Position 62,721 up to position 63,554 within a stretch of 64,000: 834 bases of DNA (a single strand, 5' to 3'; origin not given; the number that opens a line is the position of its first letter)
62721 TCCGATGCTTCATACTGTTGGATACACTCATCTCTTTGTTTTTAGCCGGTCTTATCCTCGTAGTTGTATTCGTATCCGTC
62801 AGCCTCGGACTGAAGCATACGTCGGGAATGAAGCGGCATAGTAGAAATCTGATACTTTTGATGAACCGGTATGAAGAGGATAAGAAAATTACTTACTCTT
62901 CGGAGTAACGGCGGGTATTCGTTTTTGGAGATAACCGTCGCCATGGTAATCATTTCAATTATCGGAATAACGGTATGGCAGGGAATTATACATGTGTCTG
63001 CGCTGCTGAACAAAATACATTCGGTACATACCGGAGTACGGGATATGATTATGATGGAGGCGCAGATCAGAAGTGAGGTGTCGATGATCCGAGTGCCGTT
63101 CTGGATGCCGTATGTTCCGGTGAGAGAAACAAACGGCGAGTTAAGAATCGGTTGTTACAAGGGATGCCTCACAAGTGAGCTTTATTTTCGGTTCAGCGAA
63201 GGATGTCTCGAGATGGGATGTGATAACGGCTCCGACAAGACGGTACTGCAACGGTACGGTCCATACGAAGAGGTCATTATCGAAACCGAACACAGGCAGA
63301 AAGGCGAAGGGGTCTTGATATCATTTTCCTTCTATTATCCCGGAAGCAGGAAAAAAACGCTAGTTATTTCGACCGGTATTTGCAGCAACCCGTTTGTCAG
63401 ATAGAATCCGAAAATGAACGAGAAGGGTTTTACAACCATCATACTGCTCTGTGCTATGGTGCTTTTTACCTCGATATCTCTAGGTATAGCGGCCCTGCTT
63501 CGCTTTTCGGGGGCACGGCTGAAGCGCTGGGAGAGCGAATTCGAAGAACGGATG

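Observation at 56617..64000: Compact type II secretion / pseudopilus gene cluster on a lower-GC segment, running off the window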

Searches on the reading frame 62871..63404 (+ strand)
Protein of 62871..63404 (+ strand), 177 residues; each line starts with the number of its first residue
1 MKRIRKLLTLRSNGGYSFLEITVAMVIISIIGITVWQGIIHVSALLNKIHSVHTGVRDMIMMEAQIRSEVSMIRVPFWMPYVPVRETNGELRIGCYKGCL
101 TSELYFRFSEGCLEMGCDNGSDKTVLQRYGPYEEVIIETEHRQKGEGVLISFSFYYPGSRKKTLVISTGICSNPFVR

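Call 3: search_protein_families(library=pfam, proteins=[window:62871-63404:+], max_evalue=0.01)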
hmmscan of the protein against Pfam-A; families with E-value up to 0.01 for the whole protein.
window:62871-63404:+ (177 aa): 1 family
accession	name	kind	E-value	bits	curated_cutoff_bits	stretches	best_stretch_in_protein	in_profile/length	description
PF07963.17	N_methyl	-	0.00081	19.3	21.2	1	11-33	2-24/27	Prokaryotic N-terminal methylation motif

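Call 5: search_protein_families(library=ncbifam, proteins=[window:62871-63404:+], max_evalue=0.01)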
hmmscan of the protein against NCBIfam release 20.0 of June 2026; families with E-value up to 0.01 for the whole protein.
window:62871-63404:+ (177 aa): 0 families

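Call 7: find_encoding_contigs(protein=window:62871-63404:+, flank=10000, max_places=6)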
Protein window:62871-63404:+ (177 aa): 1 contig read that carries it; 1 place shown.
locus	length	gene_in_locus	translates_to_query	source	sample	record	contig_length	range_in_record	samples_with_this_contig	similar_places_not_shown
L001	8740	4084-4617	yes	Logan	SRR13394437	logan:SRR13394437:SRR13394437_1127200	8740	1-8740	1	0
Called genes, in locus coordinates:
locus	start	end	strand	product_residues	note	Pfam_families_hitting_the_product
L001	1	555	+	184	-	?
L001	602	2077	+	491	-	PF05157:MshEN (weak), PF00437:T2SSE, PF13191:AAA_16 (weak), PF13401:AAA_22 (weak), PF20720:nSTAND3 (faint)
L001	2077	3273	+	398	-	PF00482:T2SSF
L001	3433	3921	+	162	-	PF07963:N_methyl (weak), PF08334:T2SSG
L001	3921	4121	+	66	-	-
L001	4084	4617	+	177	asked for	-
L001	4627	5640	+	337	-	-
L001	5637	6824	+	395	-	-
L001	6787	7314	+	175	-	-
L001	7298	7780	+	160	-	-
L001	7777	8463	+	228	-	PF13620:CarboxypepD_reg, PF13715:CarbopepD_reg_2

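Call 11: search_protein_families(library=pfam, proteins=[L001:4627-5640:+, L001:5637-6824:+, L001:6787-7314:+, L001:7298-7780:+, L001:7777-8463:+, L001:3921-4121:+], max_evalue=1)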
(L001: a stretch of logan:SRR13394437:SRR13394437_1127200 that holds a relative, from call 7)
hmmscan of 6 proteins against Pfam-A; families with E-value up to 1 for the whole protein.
L001:4627-5640:+ (337 aa): 0 families

L001:5637-6824:+ (395 aa): 1 family
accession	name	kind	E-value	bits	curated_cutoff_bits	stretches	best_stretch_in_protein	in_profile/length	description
PF05137.18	PilN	-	0.002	18.6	22.8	1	316-387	2-78/78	Fimbrial assembly protein (PilN)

L001:6787-7314:+ (175 aa): 0 families

L001:7298-7780:+ (160 aa): 0 families

L001:7777-8463:+ (228 aa): 14 families
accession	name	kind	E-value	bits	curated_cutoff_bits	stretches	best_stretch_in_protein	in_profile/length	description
PF13715.12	CarbopepD_reg_2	-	4.1e-08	33.6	32.2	1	40-102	3-67/88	CarboxypepD_reg-like domain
PF13620.12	CarboxypepD_reg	-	4.9e-08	33.7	32.3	1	40-96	4-65/82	Carboxypeptidase regulatory-like domain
PF13371.12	TPR_9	-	0.00018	21.9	35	2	122-176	4-58/73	Tetratricopeptide repeat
PF08308.17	PEGA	-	0.00053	20.3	20.8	1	51-92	11-48/71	PEGA domain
PF14276.11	DUF4363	-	0.0041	17.5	27.5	0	111-140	12-41/107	Domain of unknown function (DUF4363)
PF13174.12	TPR_6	-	0.01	16.9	26.3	1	150-175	3-28/33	Tetratricopeptide repeat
PF13428.12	TPR_14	-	0.017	16.2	23.5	1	154-190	8-44/44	Tetratricopeptide repeat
PF14559.12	TPR_19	-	0.021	15.6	25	1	159-215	3-58/68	Tetratricopeptide repeat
PF22860.2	DUF7017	-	0.03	14.7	27.5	1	153-217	7-69/141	Domain of unknown function (DUF7017)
PF11008.14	DUF2846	-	0.088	13.3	34.3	1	51-111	22-79/92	Protein of unknown function (DUF2846)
PF09430.16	EMC7_beta-sandw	-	0.1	13.2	26.6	1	50-93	7-53/122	ER membrane protein complex subunit 7, beta-sandwich domain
PF13181.12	TPR_8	-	0.27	11.9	25.7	0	183-214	3-33/34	Tetratricopeptide repeat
PF20663.3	COG4_N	-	0.46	11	27.3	0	112-143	61-92/107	Conserved oligomeric Golgi complex subunit 4, N-terminal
PF13424.12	TPR_12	-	0.94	10.2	30.1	0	154-212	10-75/77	Tetratricopeptide repeat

L001:3921-4121:+ (66 aa): 0 families

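Call 37: search_solved_structures(query=A1, max_evalue=10, show_alignments=0)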
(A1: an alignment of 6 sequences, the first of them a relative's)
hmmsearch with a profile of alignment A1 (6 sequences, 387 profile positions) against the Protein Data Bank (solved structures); distinct sequences matched with E-value up to 10: 4.
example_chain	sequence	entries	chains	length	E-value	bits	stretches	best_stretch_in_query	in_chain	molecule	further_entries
2n64_A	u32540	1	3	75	0.074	15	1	275-317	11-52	SH3 domain-containing kinase-binding protein 1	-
5abs_A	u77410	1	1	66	0.094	14.7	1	278-317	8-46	SH3 DOMAIN-CONTAINING KINASE-BINDING PROTEIN 1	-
5nf8_A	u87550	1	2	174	0.34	12.9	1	228-306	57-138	Respiratory supercomplex factor 1, mitochondrial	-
9yoi_D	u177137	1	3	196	0.58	12.1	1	276-327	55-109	Hemagglutinin HA2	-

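Call 38: search_solved_structures(query=A2, max_evalue=10, show_alignments=0)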
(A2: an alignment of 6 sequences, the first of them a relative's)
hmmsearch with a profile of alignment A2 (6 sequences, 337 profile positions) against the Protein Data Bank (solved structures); distinct sequences matched with E-value up to 10: 1.
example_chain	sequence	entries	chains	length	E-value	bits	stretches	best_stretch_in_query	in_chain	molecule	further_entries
9v96_A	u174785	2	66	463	4.6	9.2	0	61-100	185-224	Flagellin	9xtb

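Call 39: find_homologous_proteins(query=L001:5637-6824:+, max_evalue=0.001)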
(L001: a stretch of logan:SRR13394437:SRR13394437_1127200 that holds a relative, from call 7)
Query L001:5637-6824:+ (395 aa): 4 proteins with E <= 0.001 among 6401 candidates.
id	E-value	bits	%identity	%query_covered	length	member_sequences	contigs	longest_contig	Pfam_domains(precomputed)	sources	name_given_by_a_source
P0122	3.9e-262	887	100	100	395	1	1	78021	-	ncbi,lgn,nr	ncbi:MAG: hypothetical protein JXQ30_09485 [Spirochaetes bacterium]|nr:hypothetical protein [Spiroch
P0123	5.4e-150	518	60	100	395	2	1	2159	PF05137.19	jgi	-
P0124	1.5e-120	421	88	56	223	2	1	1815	PF05137.19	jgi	jgi:hypothetical protein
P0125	2.0e-33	134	24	94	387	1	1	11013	-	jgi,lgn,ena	-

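Call 47: search_solved_structures(query=A4, max_evalue=10, show_alignments=2)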
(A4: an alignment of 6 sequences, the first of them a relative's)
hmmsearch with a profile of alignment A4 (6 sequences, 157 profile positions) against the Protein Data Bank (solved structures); distinct sequences matched with E-value up to 10: 19.
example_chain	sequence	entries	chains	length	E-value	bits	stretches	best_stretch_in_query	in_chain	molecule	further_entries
6lci_A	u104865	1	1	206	0.0052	19.7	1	112-140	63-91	mdaA-1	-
5umr_A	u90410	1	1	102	0.011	18.7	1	111-152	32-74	FACT complex subunit SSRP1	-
6l1r_A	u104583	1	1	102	0.011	18.7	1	111-152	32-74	FACT complex subunit SSRP1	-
6m6z_A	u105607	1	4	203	0.015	18.2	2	4-62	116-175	TMH4C4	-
9eh2_y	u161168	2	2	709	0.12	15.3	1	111-152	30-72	FACT complex subunit SSRP1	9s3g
6upk_H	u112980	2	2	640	0.13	15.2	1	111-152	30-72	FACT complex subunit SSRP1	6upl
5k5o_A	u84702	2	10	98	0.26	14.2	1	62-137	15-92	AspA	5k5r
1qgi_A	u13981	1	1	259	0.4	13.6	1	86-110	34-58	PROTEIN (CHITOSANASE)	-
5k1y_C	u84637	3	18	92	0.44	13.5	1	62-131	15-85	AspA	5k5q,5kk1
1l3w_A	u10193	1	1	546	0.47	13.3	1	45-132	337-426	EP-cadherin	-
5hwa_A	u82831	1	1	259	0.48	13.3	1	86-110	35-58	Chitosanase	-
2d05_A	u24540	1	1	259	0.6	13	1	86-110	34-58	Chitosanase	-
1q55_A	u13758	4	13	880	1.1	12.1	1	45-132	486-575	EP-cadherin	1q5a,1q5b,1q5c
7cu3_B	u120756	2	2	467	1.3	12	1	11-58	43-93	Transmembrane protein FAM155A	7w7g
1oqw_A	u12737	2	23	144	1.5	11.7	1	117-144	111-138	Fimbrial protein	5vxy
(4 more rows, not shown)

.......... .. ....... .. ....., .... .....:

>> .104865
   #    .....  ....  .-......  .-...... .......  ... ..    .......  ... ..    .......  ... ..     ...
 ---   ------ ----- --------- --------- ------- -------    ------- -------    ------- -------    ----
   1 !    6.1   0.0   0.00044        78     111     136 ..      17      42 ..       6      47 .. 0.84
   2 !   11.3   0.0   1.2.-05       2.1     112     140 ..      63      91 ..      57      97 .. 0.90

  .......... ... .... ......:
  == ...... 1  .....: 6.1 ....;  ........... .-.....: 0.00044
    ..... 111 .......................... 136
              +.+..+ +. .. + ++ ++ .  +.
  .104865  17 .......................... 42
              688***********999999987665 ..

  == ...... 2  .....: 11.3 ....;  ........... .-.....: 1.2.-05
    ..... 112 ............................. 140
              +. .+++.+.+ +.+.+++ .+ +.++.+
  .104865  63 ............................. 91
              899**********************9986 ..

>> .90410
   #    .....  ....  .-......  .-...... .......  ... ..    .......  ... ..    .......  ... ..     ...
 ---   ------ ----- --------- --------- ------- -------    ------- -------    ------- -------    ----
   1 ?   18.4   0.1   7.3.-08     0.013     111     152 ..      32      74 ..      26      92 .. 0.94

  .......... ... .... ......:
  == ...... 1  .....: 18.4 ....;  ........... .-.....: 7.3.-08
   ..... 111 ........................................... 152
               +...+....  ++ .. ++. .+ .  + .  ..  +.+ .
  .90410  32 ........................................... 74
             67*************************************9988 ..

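Call 48: search_solved_structures(query=A3, max_evalue=10)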
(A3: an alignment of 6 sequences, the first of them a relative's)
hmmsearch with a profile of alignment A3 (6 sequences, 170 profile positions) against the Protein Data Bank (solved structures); distinct sequences matched with E-value up to 10: 11.
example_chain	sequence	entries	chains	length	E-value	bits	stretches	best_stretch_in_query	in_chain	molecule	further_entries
1t3j_A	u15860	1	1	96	0.29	14.1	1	30-77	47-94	mitofusin 1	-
6zpj_A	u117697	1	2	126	0.42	13.6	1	25-110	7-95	Leishmania mexicana KKT4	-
6n9h_A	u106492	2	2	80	0.48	13.4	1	24-71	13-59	amantadine-binding protein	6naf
5c8j_I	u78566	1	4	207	0.49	13.4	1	8-72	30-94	Protein MJ0480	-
8p6g_B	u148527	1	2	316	1.3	12.1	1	126-166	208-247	Genetically Encoded Green Calcium Indicator YTnC2-5 based on Troponin C from toadfish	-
5nks_A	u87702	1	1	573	1.9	11.5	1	80-138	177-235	Dihydropyrimidinase-related protein 4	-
6dm9_B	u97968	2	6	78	2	11.4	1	33-84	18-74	DHD15_extended_B | DHD15_closed_B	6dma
7a48_B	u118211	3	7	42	2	11.4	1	30-66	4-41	APH colied-coil | APH coiled-coil | Coiled-coil APH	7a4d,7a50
9rgx_A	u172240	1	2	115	2.5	11.1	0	29-73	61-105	sc-apCC3-ACW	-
5apz_A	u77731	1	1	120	5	10.1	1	30-68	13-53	GENERAL CONTROL PROTEIN GCN4, NOR1 TCAR0761, GENERAL CONTROL PROTEIN GCN4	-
9rgy_A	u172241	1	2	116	9.8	9.2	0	23-68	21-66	sc-apCC3-CW-0NTT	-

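Call 63: predict_structure(alignment_id=A6)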
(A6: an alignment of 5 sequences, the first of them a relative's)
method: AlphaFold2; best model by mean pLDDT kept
length: 395 residues; sequences in the alignment: 5
mean_pLDDT: 63.7   pTM: 0.39
mean pLDDT of the five models: 63.7, 62.8, 61.9, 58.9, 57.5
residues with pLDDT >= 90: 0; 70-90: 149; 50-70: 175; < 50: 71
segments of 3 or more residues with pLDDT < 50: 1-9, 12-14, 19-21, 26-39, 221-247, 305-308, 391-395
pLDDT, mean of each block of 10 residues (from residue 1): 41 50 47 39 57 57 54 67 57 67 58 64 65 75 71 65 84 77 81 79 86 72 32 28 43 57 56 56 58 68 51 73 81 77 86 82 81 80 78 36
secondary structure, 60 per line:
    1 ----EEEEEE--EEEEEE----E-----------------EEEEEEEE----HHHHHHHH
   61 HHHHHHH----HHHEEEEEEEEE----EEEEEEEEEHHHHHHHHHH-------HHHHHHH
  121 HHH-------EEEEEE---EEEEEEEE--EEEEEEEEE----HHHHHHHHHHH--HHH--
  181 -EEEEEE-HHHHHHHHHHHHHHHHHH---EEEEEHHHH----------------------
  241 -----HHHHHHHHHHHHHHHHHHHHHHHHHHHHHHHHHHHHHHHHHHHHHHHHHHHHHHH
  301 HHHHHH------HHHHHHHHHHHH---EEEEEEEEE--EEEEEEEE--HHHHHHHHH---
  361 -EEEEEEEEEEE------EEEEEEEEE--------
elements in order: E5-10 E13-18 E41-48 H53-67 E75-83 E88-96 H97-106 H114-123 E131-136 E140-147 E150-158 H163-173 E182-187 H189-206 E210-214 H215-218 H246-306 H313-324 E328-336 E339-346 H349-357 E362-372 E379-387

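Call 65: search_protein_representatives(alignment_id=A6)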
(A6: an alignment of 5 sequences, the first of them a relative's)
Query: 5 sequences, 388 profile positions. Proteins with E-value up to 0.001 (for the whole library): 1362; up to 1e-10: 272; up to 1e-30: 93. The best 150 are listed.
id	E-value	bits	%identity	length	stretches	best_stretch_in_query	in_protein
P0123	8.1e-185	630.4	-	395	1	1-388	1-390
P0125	5.3e-172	588.2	-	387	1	1-388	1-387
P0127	4.0e-114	397.7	-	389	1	1-387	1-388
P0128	1.9e-105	369.1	-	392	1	1-384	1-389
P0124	3.3e-100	351.9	-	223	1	171-388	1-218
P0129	2.0e-96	339.4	-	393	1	3-387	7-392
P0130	2.2e-94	332.7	-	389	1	2-386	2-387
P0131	1.5e-93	330.0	-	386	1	1-387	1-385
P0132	2.6e-91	322.6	-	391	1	1-384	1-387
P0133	9.7e-91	320.7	-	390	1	1-388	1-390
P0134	3.4e-88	312.3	-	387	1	2-385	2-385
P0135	4.6e-87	308.6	-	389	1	1-385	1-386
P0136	3.0e-85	302.6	-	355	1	34-388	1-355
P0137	3.8e-85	302.3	-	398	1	26-386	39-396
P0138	4.3e-83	295.6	-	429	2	31-385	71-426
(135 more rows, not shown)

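Call 68: search_protein_families(library=pfam, alignment_id=A10, max_evalue=0.01)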
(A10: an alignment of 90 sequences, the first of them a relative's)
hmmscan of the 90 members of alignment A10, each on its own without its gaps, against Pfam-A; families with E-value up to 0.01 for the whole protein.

A. member 1, P0122 (395 aa): 1 family
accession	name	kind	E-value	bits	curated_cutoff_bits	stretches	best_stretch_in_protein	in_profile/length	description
PF05137.18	PilN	-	0.002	18.6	22.8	1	316-387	2-78/78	Fimbrial assembly protein (PilN)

B. families by the number of members that match (of 90 scanned): 7 families
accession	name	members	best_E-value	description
PF05137.18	PilN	16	2.3e-05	Fimbrial assembly protein (PilN)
PF03896.21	TRAP_alpha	1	0.0023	Translocon-associated protein (TRAP), alpha subunit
PF14389.11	Lzipper-MIP1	1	0.003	Leucine-zipper of ternary complex factor MIP1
PF01884.23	PcrB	1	0.0037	PcrB family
PF02183.23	HALZ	1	0.0039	Homeobox associated leucine zipper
PF13476.12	AAA_23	1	0.0077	AAA domain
PF03526.18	Microcin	1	0.0081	Colicin E1 (microcin) immunity protein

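Call 69: search_solved_structures(query=A10, max_evalue=10, show_alignments=2)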
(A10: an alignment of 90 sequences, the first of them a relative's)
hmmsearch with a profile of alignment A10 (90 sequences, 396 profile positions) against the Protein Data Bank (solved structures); distinct sequences matched with E-value up to 10: 47.
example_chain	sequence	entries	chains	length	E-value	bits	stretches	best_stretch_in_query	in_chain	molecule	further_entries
3jc8_Na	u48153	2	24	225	0.003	19.5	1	246-347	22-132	PilN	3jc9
25hr_E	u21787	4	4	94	0.06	15.2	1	243-308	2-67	Cell division protein FtsB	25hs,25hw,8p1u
8bh1_E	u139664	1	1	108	0.089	14.6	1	243-308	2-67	Cell division protein FtsB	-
2a3d_A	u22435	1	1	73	0.11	14.3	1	269-313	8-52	PROTEIN (DE NOVO THREE-HELIX BUNDLE)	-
5c8j_I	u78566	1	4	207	0.14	14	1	245-306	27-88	Protein MJ0480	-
2mtq_A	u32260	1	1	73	0.17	13.7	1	269-313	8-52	Designed Peptide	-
6ek7_A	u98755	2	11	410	0.2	13.5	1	210-300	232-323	YaxA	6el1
9i7s_K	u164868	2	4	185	0.32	12.8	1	243-303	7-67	Tom20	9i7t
7cu3_B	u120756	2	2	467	0.38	12.6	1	238-318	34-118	Transmembrane protein FAM155A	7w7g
4aur_A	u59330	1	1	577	0.45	12.3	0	130-223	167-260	LEOA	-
3jc8_Ma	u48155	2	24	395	0.48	12.2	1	39-115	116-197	Type IV pilus biogenesis protein PilM | PilM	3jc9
1qsd_A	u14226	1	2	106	0.67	11.7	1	275-317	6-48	PROTEIN (BETA-TUBULIN BINDING POST-CHAPERONIN COFACTOR)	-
2ych_A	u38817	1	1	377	0.99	11.2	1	38-120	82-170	COMPETENCE PROTEIN PILM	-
5fv8_A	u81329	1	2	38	1.1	11.1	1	271-307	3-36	FOSW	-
9lni_A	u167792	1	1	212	1.1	11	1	185-307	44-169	ZZ1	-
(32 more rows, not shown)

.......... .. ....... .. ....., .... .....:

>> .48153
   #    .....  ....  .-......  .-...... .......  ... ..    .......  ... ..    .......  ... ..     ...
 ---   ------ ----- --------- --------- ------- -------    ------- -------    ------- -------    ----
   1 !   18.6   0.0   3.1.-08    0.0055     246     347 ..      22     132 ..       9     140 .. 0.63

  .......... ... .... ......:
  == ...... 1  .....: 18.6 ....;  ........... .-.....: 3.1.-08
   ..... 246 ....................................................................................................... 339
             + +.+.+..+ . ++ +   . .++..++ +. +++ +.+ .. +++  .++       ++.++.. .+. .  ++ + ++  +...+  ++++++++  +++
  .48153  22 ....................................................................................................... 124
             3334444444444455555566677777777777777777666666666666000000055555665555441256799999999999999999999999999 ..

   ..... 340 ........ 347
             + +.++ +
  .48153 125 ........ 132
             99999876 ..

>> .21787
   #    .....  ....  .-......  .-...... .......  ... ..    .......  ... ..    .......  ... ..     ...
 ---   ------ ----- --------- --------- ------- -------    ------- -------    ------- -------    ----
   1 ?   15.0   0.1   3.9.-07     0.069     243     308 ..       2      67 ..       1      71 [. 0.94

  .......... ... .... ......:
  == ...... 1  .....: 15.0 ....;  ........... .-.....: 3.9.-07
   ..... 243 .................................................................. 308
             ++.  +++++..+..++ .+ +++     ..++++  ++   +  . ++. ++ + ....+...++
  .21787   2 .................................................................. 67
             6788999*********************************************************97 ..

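Call 77: search_protein_families(library=ncbifam, proteins=[L001:4627-5640:+, L001:5637-6824:+, L001:6787-7314:+, L001:7298-7780:+, L001:7777-8463:+], max_evalue=1)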
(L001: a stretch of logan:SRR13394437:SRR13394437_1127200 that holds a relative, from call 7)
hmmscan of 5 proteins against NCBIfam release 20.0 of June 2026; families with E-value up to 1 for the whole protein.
L001:4627-5640:+ (337 aa): 0 families

L001:5637-6824:+ (395 aa): 0 families

L001:6787-7314:+ (175 aa): 1 family
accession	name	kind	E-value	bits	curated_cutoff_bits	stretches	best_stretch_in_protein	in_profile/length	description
TIGR01709.2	typeII_sec_gspL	equivalog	0.045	12.8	65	1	13-56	242-285/392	type II secretion system protein GspL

L001:7298-7780:+ (160 aa): 1 family
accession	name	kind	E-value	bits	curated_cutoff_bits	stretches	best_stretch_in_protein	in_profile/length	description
NF033218.1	anchor_AmaP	equivalog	0.004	17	55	1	4-48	49-93/166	alkaline shock response membrane anchor protein AmaP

L001:7777-8463:+ (228 aa): 9 families
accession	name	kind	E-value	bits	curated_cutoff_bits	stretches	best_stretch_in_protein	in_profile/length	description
TIGR02917.1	PEP_TPR_lipo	equivalog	5.8e-05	21.1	312.2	1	108-216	222-329/899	XrtA/PEP-CTERM system TPR-repeat protein PrsT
TIGR02552.1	LcrH_SycD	equivalog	0.00038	20.2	104.8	2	157-216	62-120/136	SycD/LcrH family type III secretion system chaperone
TIGR04056.1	OMP_RagA_SusC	subfamily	0.013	13.8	368.25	1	40-100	5-64/981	SusC/RagA family TonB-linked outer membrane protein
NF047371.1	FlcA_CTERM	equivalog_domain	0.018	13.5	300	1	122-214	131-222/646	periplasmic flagellar collar protein FlcA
NF040959.1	MamA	equivalog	0.024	14.1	200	1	127-208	119-199/204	magnetosome protein MamA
NF052345.1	S_layer_anammox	exception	0.036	11.4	1400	1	38-94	1315-1374/1596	Kustd1514 family S-layer glycoprotein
NF052312.1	T9SS_PorW_SprE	equivalog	0.056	12.1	250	1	150-221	219-289/716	type IX secretion system periplasmic lipoprotein PorW/SprE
NF052400.1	M48_BAM_BepA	equivalog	0.075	11.8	570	1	122-217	316-410/483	beta-barrel assembly-enhancing protease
NF052415.1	T3SS_chap_SctY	equivalog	0.12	12.9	70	1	132-211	25-106/106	type III secretion apparatus assembly chaperone SctY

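Call 91: search_solved_structures(query=A13, max_evalue=1)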
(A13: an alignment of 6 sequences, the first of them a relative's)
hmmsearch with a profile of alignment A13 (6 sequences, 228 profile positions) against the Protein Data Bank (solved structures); distinct sequences matched with E-value up to 1: 37.
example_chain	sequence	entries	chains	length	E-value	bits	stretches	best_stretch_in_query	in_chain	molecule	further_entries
9b9g_D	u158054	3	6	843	0.0025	20.5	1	121-181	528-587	Tetratricopeptide repeat protein 7B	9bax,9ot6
5dse_A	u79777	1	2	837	0.0025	20.4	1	121-181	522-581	Tetratricopeptide repeat protein 7B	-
6bq1_B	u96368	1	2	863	0.0029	20.2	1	121-181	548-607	Tetratricopeptide repeat protein 7B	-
4wi0_B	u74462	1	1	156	0.0035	19.9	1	47-88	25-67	Cellulosomal scaffoldin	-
4u3s_B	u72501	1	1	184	0.0047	19.5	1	47-88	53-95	Cellulosomal scaffoldin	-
10ps_A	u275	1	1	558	0.012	18.2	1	38-86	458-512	Serine-aspartate repeat-containing protein D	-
7rqf_A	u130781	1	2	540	0.024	17.2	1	122-217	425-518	TPR repeat-containing protein PA4667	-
8sxe_C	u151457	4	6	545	0.025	17.1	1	122-217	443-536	TPR repeat-containing protein PA4667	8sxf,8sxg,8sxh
9c7v_B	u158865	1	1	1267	0.044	16.4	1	45-92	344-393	BOS complex subunit NOMO2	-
4buj_B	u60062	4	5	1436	0.051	16.1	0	105-143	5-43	SUPERKILLER PROTEIN 3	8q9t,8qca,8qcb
2pl2_A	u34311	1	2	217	0.051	16.1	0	123-222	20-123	Hypothetical conserved protein TTC0263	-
1na0_A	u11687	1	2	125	0.065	15.8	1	118-221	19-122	designed protein CTPR3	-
5mc6_i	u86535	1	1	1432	0.068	15.7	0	107-143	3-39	Superkiller protein 3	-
9l5r_J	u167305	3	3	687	0.073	15.6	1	115-185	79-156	Suppressor of forked domain-containing protein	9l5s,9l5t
9qqu_A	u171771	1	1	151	0.082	15.5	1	117-223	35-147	Stress-induced-phosphoprotein 1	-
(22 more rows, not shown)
